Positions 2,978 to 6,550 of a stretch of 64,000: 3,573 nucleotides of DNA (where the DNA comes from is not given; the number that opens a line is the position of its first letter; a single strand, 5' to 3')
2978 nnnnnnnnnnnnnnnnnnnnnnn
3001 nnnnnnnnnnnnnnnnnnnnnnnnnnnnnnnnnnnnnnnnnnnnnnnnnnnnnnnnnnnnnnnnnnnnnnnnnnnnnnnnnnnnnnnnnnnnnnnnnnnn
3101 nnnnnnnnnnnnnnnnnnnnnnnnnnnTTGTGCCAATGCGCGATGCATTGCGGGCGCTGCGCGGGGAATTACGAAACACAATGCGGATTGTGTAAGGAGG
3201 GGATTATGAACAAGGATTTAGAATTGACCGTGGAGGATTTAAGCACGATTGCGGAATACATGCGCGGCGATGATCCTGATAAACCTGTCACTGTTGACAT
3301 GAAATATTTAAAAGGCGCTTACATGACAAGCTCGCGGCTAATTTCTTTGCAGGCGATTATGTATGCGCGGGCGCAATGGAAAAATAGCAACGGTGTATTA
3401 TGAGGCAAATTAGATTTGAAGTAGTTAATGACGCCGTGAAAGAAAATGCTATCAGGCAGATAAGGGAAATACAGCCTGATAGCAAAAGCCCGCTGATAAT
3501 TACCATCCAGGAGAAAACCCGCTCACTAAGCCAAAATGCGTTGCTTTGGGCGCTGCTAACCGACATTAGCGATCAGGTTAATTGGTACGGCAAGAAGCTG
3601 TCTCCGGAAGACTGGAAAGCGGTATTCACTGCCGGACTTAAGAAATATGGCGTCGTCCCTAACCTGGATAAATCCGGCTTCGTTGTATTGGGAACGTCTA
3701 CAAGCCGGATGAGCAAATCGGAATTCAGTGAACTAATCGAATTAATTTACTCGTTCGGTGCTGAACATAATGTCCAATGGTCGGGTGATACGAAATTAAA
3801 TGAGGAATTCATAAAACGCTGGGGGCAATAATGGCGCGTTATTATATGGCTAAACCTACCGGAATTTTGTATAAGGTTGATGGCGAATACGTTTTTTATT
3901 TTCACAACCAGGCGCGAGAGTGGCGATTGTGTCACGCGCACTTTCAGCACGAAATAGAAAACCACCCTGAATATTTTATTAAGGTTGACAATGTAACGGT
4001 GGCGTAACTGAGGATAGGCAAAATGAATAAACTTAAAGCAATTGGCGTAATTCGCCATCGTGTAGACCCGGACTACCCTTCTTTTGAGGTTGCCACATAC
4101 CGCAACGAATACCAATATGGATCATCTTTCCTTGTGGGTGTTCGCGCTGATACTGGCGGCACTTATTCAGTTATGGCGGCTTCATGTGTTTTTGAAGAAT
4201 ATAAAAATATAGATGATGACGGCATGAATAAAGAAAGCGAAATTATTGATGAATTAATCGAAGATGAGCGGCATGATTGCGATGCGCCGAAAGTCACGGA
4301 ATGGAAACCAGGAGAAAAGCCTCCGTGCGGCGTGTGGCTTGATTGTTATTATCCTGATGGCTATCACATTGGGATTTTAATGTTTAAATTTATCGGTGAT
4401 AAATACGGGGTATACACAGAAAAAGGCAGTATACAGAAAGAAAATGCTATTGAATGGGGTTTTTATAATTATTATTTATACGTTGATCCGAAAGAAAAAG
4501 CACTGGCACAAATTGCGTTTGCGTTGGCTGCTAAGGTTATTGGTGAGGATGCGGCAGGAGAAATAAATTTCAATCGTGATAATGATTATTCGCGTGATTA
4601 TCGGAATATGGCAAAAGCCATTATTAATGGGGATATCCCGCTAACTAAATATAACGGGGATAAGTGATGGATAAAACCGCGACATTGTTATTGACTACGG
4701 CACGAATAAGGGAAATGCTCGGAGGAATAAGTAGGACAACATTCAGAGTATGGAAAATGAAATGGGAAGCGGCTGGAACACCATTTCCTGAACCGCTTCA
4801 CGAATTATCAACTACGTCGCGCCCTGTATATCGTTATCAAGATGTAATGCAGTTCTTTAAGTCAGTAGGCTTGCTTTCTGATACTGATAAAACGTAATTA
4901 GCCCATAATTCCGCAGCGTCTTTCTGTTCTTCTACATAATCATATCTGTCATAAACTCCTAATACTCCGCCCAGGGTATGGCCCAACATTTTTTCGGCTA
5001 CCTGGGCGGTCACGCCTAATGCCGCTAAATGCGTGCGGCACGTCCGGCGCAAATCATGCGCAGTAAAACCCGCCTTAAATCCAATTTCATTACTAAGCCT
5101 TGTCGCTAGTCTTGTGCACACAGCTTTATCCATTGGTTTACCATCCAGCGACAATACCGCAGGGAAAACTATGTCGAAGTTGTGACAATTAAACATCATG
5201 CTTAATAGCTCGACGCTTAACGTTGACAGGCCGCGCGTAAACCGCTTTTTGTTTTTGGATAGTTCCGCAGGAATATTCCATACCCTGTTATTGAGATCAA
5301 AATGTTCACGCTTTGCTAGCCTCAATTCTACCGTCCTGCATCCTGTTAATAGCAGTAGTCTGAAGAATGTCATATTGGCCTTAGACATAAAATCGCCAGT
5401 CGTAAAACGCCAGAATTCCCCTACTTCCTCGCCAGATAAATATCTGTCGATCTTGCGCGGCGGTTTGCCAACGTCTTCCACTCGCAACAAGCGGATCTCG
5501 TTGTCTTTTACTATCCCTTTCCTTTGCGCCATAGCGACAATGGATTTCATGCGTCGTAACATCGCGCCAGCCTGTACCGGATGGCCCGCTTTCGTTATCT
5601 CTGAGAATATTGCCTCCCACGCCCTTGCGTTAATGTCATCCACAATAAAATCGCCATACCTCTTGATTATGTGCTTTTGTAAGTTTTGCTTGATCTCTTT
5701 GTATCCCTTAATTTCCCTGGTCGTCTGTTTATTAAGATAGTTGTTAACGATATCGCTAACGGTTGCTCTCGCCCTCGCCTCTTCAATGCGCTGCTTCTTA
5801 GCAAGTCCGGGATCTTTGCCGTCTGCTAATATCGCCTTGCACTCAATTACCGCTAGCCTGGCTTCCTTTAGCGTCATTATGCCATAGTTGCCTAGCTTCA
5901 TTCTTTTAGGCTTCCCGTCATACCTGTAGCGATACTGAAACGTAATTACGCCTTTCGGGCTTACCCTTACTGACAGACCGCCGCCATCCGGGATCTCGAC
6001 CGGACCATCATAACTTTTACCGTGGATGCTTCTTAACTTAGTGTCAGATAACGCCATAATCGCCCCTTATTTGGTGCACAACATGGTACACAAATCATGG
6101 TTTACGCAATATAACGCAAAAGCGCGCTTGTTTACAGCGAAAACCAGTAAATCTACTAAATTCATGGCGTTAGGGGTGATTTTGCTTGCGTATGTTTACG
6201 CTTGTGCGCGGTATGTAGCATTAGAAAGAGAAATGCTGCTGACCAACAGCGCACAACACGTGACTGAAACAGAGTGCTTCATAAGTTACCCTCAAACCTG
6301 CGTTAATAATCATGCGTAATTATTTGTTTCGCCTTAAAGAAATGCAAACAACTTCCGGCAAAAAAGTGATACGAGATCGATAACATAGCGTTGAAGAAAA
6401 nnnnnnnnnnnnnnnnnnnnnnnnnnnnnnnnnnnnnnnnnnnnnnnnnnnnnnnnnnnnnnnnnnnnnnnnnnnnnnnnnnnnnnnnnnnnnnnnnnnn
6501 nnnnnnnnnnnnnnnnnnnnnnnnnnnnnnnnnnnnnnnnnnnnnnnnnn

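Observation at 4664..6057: Convergent 61-bp 3'-end overlap between the putative excisionase and the integrase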

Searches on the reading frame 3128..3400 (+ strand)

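Call 3: search_protein_families(library=pfam, proteins=[window:3128-3400:+], max_evalue=0.1)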
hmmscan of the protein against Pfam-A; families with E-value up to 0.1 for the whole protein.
window:3128-3400:+ (91 aa): 1 family
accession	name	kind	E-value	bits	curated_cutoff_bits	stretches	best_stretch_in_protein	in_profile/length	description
PF17848.7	Zn_ribbon_ACC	-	0.073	13.7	24.5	1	17-32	2-17/26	Acetyl-CoA carboxylase zinc finger domain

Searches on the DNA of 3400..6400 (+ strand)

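Call 6: search_dna_similar(query=window:3400-6400:+, collection=ecoli_genomes, mode=near, max_rows=25)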
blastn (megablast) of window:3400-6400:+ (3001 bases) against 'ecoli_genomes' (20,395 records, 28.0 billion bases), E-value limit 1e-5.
Records with a match: 5418; places in all: 9824; records where one place covers at least 80% of the query: 2.
Genomes with a match: 5418 of 5426; with a place that covers at least 80% of the query: 2. Places per genome that has any: lowest 1, median 2, highest 4. On chromosomes: 9813 places; on plasmids: 11.
Best place of each record, by identity: 95-99% 21; 90-95% 5371; 80-90% 26.
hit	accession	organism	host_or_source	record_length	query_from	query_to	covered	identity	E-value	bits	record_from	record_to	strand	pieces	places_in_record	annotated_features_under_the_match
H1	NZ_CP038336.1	Escherichia coli O157:H7 strain LSU61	Deer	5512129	1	2970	88%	94.1%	0e+0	4008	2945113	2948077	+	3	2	tyrosine-type recombinase/integrase | hypothetical protein (x3) | recombination protein NinB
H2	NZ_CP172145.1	Escherichia coli strain GF66.2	chicken meat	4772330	1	2970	88%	94.0%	0e+0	3985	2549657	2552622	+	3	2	site-specific integrase | hypothetical protein (x3) | recombination protein NinB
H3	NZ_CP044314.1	Escherichia coli strain RM9245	feces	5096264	1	1231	41%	87.1%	0e+0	1393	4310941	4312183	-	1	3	hypothetical protein (x2) | recombination protein NinB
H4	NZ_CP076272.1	Escherichia coli strain E21845/O/A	Homo sapiens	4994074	1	1231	34%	92.7%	0e+0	1483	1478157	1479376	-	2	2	hypothetical protein (x3) | recombination protein NinB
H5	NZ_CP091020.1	Escherichia coli strain STEC308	mutton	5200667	1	946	32%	96.0%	0e+0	1537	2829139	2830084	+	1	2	recombination protein NinB | hypothetical protein (x3)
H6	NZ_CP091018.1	Escherichia coli strain STEC307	mutton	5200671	1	946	32%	96.0%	0e+0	1537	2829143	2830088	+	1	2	recombination protein NinB | hypothetical protein (x3)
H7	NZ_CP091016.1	Escherichia coli strain STEC306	mutton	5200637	1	946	32%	96.0%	0e+0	1537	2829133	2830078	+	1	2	recombination protein NinB | hypothetical protein (x3)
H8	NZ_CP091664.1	Escherichia coli strain KKa019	river water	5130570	1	1225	36%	82.3%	0e+0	912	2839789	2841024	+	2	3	hypothetical protein (x2) | recombination protein NinB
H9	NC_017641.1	Escherichia coli UMNK88 strain UMNK88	porcine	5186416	1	951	32%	88.5%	0e+0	1151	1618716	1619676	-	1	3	recombination protein NinB | hypothetical protein (x3)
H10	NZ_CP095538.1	Escherichia coli strain GN04592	Homo sapiens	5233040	1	943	31%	85.8%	0e+0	996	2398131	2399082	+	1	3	recombination protein NinB | hypothetical protein (x3)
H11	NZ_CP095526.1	Escherichia coli strain GN05505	Homo sapiens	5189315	1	943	31%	85.8%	0e+0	996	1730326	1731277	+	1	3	recombination protein NinB | hypothetical protein (x3)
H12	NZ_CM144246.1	Escherichia coli strain CB7286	Homo sapiens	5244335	1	943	31%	85.8%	0e+0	996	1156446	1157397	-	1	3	recombination protein NinB | hypothetical protein (x3)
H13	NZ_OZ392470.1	Escherichia coli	Homo sapiens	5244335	1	943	31%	85.8%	0e+0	996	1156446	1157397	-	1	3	recombination protein NinB | hypothetical protein (x3)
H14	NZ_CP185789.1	Escherichia coli strain M15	Homo sapiens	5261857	1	883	29%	88.1%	0e+0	1046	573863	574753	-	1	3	recombination protein NinB | hypothetical protein (x2)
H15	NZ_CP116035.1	Escherichia coli strain FAH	Homo sapiens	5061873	1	883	29%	87.9%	0e+0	1035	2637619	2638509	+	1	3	recombination protein NinB | hypothetical protein (x2)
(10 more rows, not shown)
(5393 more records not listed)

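Call 7: search_dna_similar(query=window:3400-6400:+, collection=phages, mode=near, max_rows=25)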
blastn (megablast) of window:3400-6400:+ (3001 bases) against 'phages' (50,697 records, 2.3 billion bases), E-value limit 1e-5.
Records with a match: 7; places in all: 7; records where one place covers at least 80% of the query: 0.
Best place of each record, by identity: 90-95% 1; 80-90% 6.
By first word of the organism name: Escherichia 6; Enterobacteria 1.
By host as written in the record: Escherichia coli K-12 5; Escherichia coli str. K-12 substr. W3110 1; Escherichia coli 1.
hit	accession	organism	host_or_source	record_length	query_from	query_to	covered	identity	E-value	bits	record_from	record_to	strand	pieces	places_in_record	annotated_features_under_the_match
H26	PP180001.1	Escherichia phage mEp010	Escherichia coli K-12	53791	1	947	32%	85.1%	0e+0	965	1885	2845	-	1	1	hypothetical protein (x4)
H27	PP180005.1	Escherichia phage mEp554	Escherichia coli K-12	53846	1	947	32%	84.1%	0e+0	909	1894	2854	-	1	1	hypothetical protein (x4)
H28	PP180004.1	Escherichia phage mEp044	Escherichia coli K-12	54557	1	947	32%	84.0%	0e+0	904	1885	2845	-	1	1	hypothetical protein (x4)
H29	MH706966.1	Enterobacteria phage mEp021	Escherichia coli str. K-12 substr. W3110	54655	1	927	31%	85.0%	0e+0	935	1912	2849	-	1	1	putative recombination protein NinB | hypothetical protein | putative DNA methyltransferase N-4/N-6 | ribosome_binding_site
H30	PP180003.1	Escherichia phage mEp515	Escherichia coli K-12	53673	1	927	31%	85.0%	0e+0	935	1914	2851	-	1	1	hypothetical protein (x4)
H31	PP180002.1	Escherichia phage mEp013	Escherichia coli K-12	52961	1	918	24%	87.2%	0e+0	818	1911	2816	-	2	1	DNA recombination protein | hypothetical protein (x3)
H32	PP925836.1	Escherichia phage MagusPhagus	Escherichia coli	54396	1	608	20%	92.1%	0e+0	857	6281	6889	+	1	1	NinB/Orf homologous recombination mediator | hypothetical protein (x2)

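Call 8: get_annotated_region(hit=H1, flank=6000)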
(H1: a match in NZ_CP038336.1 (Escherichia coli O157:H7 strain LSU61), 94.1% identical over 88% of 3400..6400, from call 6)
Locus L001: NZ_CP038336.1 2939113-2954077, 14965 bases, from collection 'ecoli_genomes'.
description: Escherichia coli O157:H7 strain LSU61 chromosome, complete genome
organism: Escherichia coli O157:H7 strain LSU61 (NCBI taxid 83334)
replicon: chromosome; assembly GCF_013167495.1
host: Deer; source: missing; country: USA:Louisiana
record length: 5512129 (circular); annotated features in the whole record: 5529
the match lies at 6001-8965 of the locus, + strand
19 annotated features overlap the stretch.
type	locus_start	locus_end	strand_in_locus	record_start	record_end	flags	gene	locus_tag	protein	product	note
CDS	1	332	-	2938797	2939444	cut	-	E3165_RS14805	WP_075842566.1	LexA family protein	-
CDS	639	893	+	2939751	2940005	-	-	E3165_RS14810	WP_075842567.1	helix-turn-helix domain-containing protein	-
CDS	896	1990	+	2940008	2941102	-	-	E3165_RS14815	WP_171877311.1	Lin1244/Lin1753 domain-containing protein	-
CDS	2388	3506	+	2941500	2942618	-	-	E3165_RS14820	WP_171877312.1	hypothetical protein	-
CDS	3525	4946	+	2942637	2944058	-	-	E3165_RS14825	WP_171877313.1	replicative DNA helicase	-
CDS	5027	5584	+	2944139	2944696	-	-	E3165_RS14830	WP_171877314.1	hypothetical protein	-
CDS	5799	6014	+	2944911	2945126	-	-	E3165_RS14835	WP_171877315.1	hypothetical protein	-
CDS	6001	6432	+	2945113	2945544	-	-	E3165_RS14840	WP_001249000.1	recombination protein NinB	-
CDS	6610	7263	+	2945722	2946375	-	-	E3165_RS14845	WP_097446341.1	hypothetical protein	-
CDS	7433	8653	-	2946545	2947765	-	-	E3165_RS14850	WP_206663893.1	tyrosine-type recombinase/integrase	-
CDS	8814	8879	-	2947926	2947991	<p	-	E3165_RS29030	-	hypothetical protein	incomplete; partial in the middle of a contig; missing C-terminus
CDS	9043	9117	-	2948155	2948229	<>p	-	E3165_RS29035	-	epoxyqueuosine reductase QueH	incomplete; partial in the middle of a contig; missing N-terminus and C-terminus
CDS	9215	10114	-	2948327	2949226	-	pgrR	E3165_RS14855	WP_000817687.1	DNA-binding transcriptional regulator PgrR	-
CDS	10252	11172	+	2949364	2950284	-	-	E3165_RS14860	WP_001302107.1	alpha/beta hydrolase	-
CDS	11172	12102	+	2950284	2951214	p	-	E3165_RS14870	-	alpha/beta hydrolase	frameshifted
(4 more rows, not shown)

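Call 9: get_annotated_region(hit=H29, flank=5000)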
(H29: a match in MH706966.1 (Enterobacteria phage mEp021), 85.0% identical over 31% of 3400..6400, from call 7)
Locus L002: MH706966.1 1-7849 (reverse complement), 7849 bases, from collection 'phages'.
description: Enterobacteria phage mEp021, complete genome.
organism: Enterobacteria phage mEp021 (NCBI taxid 1150757)
taxonomy: Viruses; Duplodnaviria; Heunggongvirae; Uroviricota; Caudoviricetes
host: Escherichia coli str. K-12 substr. W3110; source: -; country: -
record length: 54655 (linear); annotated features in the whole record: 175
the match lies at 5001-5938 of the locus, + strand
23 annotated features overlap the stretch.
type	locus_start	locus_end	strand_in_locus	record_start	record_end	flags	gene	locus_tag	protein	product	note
CDS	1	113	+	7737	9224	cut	-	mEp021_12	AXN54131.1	putative zinc-ribbon domain-containing protein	-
regulatory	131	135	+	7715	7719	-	-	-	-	ribosome_binding_site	ATGAG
CDS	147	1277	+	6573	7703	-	-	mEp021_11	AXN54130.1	hypothetical protein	-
regulatory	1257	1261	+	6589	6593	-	-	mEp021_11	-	ribosome_binding_site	GGGTG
CDS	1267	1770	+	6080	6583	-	-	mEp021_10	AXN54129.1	putative HNH endonuclease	-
regulatory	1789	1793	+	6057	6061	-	-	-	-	ribosome_binding_site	CGGAG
CDS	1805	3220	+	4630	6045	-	-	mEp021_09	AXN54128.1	putative replicative DNA helicase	-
regulatory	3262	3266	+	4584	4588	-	-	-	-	ribosome_binding_site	TGGTG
CDS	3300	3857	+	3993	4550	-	-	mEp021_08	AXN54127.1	hypothetical protein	-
regulatory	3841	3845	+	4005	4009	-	-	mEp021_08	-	ribosome_binding_site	CGGGG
CDS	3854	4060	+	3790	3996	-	-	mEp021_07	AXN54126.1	hypothetical protein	-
regulatory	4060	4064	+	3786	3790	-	-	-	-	ribosome_binding_site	AGGGG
CDS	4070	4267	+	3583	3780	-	-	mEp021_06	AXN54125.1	hypothetical protein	-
regulatory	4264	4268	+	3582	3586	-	-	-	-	ribosome_binding_site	ATGAG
CDS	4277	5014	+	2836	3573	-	-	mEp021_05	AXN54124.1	putative DNA methyltransferase N-4/N-6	-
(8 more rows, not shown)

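Call 14: get_annotated_region(hit=H26, flank=3000)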
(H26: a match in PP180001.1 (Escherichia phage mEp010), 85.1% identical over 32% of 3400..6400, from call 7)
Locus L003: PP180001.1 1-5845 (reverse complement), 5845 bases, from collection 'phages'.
description: Escherichia phage mEp010, complete genome.
organism: Escherichia phage mEp010 (NCBI taxid 3121467)
taxonomy: Viruses; Duplodnaviria; Heunggongvirae; Uroviricota; Caudoviricetes
host: Escherichia coli K-12; source: human feces; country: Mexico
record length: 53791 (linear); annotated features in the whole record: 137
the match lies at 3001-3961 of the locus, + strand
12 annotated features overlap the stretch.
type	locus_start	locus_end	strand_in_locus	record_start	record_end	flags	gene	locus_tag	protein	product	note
CDS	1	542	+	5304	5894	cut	-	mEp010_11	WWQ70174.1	homing endonuclease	rasttk_feature_creation_tool=/opt/patric-common/ runtime/bin/phanotate version Unknown; ...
CDS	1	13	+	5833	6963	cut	-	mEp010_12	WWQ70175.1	hypothetical protein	rasttk_feature_creation_tool=/opt/patric-common/ runtime/bin/phanotate version Unknown; ...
CDS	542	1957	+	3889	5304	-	-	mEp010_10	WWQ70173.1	DNA helicase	rasttk_feature_creation_tool=/opt/patric-common/ runtime/bin/phanotate version Unknown; ...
CDS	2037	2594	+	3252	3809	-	-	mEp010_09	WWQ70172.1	hypothetical protein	rasttk_feature_creation_tool=/opt/patric-common/ runtime/bin/phanotate version Unknown; ...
CDS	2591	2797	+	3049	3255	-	-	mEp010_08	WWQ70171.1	hypothetical protein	rasttk_feature_creation_tool=/opt/patric-common/ runtime/bin/phanotate version Unknown; ...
CDS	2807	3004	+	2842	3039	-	-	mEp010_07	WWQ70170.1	hypothetical protein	rasttk_feature_creation_tool=/opt/patric-common/ runtime/bin/phanotate version Unknown; ...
CDS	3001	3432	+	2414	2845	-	-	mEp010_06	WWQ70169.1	hypothetical protein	rasttk_feature_creation_tool=/opt/patric-common/ runtime/bin/phanotate version Unknown; ...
CDS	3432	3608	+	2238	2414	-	-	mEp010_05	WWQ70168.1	hypothetical protein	rasttk_feature_creation_tool=/opt/patric-common/ runtime/bin/phanotate version Unknown; ...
CDS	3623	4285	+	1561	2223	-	-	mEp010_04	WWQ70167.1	hypothetical protein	rasttk_feature_creation_tool=/opt/patric-common/ runtime/bin/phanotate version Unknown; ...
CDS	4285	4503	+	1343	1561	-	-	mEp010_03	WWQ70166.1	hypothetical protein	rasttk_feature_creation_tool=/opt/patric-common/ runtime/bin/phanotate version Unknown; ...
CDS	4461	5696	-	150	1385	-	-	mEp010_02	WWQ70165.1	integrase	rasttk_feature_creation_tool=/opt/patric-common/ runtime/bin/phanotate version Unknown; ...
CDS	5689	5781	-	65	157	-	-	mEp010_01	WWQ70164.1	hypothetical protein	rasttk_feature_creation_tool=/opt/patric-common/ runtime/bin/phanotate version Unknown; ...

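Call 15: get_annotated_region(hit=H5, flank=4000)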
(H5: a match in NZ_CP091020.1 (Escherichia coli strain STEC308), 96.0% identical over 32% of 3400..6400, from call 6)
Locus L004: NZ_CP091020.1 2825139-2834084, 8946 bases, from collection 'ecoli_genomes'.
description: Escherichia coli strain STEC308 chromosome, complete genome
organism: Escherichia coli strain STEC308 (NCBI taxid 562)
replicon: chromosome; assembly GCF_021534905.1
host: -; source: mutton; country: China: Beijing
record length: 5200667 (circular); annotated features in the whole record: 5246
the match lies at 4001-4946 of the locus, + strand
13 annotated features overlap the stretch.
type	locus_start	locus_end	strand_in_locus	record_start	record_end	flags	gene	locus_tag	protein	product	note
CDS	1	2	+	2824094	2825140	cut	-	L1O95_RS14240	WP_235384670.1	Lin1244/Lin1753 domain-containing protein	-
CDS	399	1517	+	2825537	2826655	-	-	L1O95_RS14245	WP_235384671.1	hypothetical protein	-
CDS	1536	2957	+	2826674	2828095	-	-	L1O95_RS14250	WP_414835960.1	replicative DNA helicase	-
CDS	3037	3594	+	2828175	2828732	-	-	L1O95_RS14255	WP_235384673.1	hypothetical protein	-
CDS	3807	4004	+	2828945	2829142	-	-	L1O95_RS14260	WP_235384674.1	hypothetical protein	-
CDS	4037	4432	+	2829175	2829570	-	-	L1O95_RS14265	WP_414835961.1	recombination protein NinB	-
CDS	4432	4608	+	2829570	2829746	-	-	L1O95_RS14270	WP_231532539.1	hypothetical protein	-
CDS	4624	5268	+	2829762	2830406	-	-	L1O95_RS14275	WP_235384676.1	hypothetical protein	-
CDS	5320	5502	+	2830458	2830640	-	-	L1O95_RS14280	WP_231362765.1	helix-turn-helix domain-containing protein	-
CDS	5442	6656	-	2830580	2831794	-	-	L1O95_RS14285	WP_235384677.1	tyrosine-type recombinase/integrase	-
CDS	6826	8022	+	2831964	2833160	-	dgcM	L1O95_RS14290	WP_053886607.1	diguanylate cyclase DgcM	-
CDS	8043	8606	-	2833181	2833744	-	smrA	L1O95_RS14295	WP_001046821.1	DNA endonuclease SmrA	-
CDS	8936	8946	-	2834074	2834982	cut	abgR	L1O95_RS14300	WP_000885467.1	LysR family transcriptional regulator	-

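Call 16: get_annotated_region(hit=H8, flank=4000)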
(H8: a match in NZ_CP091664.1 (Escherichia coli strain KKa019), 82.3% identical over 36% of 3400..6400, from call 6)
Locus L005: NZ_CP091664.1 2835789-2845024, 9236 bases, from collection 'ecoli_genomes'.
description: Escherichia coli strain KKa019 chromosome, complete genome
organism: Escherichia coli strain KKa019 (NCBI taxid 562)
replicon: chromosome; assembly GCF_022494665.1
host: -; source: river water; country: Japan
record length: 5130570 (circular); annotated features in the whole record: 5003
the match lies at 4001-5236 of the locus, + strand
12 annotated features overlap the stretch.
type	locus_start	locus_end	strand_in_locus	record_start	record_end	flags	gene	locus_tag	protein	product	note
CDS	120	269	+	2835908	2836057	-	-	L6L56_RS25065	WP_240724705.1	MarR family transcriptional regulator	-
CDS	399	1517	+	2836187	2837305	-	-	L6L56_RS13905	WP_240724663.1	hypothetical protein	-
CDS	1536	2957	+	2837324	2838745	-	-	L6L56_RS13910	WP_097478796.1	replicative DNA helicase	-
CDS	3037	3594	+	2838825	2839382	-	-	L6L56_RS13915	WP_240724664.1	hypothetical protein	-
CDS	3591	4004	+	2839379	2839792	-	-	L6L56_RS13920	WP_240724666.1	hypothetical protein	-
CDS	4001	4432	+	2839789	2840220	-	-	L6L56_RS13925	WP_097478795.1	recombination protein NinB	-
CDS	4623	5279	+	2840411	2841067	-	-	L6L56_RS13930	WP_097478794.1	hypothetical protein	-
CDS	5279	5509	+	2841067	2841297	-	-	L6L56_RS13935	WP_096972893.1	helix-turn-helix transcriptional regulator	-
CDS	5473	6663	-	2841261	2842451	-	-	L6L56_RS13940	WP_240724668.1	tyrosine-type recombinase/integrase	-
CDS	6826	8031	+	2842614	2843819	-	dgcM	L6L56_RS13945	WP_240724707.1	diguanylate cyclase DgcM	-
CDS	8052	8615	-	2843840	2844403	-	smrA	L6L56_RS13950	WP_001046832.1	DNA endonuclease SmrA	-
CDS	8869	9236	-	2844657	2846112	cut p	-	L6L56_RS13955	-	DHA2 family efflux MFS transporter permease subunit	frameshifted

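Call 17: get_annotated_region(hit=H32, flank=5000)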
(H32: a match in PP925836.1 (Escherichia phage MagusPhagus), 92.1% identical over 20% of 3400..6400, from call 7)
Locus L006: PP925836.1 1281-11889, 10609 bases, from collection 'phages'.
description: Escherichia phage MagusPhagus, complete genome.
organism: Escherichia phage MagusPhagus (NCBI taxid 3233703)
taxonomy: Viruses
host: Escherichia coli; source: bird poop; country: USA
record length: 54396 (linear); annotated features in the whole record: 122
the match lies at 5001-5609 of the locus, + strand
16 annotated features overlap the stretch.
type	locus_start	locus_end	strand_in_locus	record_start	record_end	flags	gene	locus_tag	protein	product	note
CDS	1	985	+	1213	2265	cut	-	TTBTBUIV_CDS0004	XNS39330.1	hypothetical protein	-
CDS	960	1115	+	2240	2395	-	-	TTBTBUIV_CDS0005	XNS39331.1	hypothetical protein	-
CDS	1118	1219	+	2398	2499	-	-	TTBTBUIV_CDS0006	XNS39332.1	hypothetical protein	-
CDS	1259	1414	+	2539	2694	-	-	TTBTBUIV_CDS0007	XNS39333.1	hypothetical protein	-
CDS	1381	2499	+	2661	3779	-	-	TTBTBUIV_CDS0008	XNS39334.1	DNA repair exonuclease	-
CDS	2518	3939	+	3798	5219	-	-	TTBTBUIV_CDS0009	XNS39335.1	hypothetical protein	-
CDS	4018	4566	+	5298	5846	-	-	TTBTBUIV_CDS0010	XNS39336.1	MarR family transcrition regulator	-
CDS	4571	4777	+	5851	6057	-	-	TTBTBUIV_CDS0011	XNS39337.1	hypothetical protein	-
CDS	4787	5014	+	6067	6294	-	-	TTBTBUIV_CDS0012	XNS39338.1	hypothetical protein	-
CDS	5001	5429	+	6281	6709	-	-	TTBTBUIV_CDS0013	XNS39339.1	NinB/Orf homologous recombination mediator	-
CDS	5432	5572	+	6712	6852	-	-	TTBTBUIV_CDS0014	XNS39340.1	hypothetical protein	-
CDS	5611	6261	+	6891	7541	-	-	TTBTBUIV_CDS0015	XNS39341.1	hypothetical protein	-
CDS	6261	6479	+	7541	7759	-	-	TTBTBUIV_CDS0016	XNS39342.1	hypothetical protein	-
CDS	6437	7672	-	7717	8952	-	-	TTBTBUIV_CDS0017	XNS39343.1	hypothetical protein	-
CDS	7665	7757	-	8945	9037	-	-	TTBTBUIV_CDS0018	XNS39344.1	hypothetical protein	-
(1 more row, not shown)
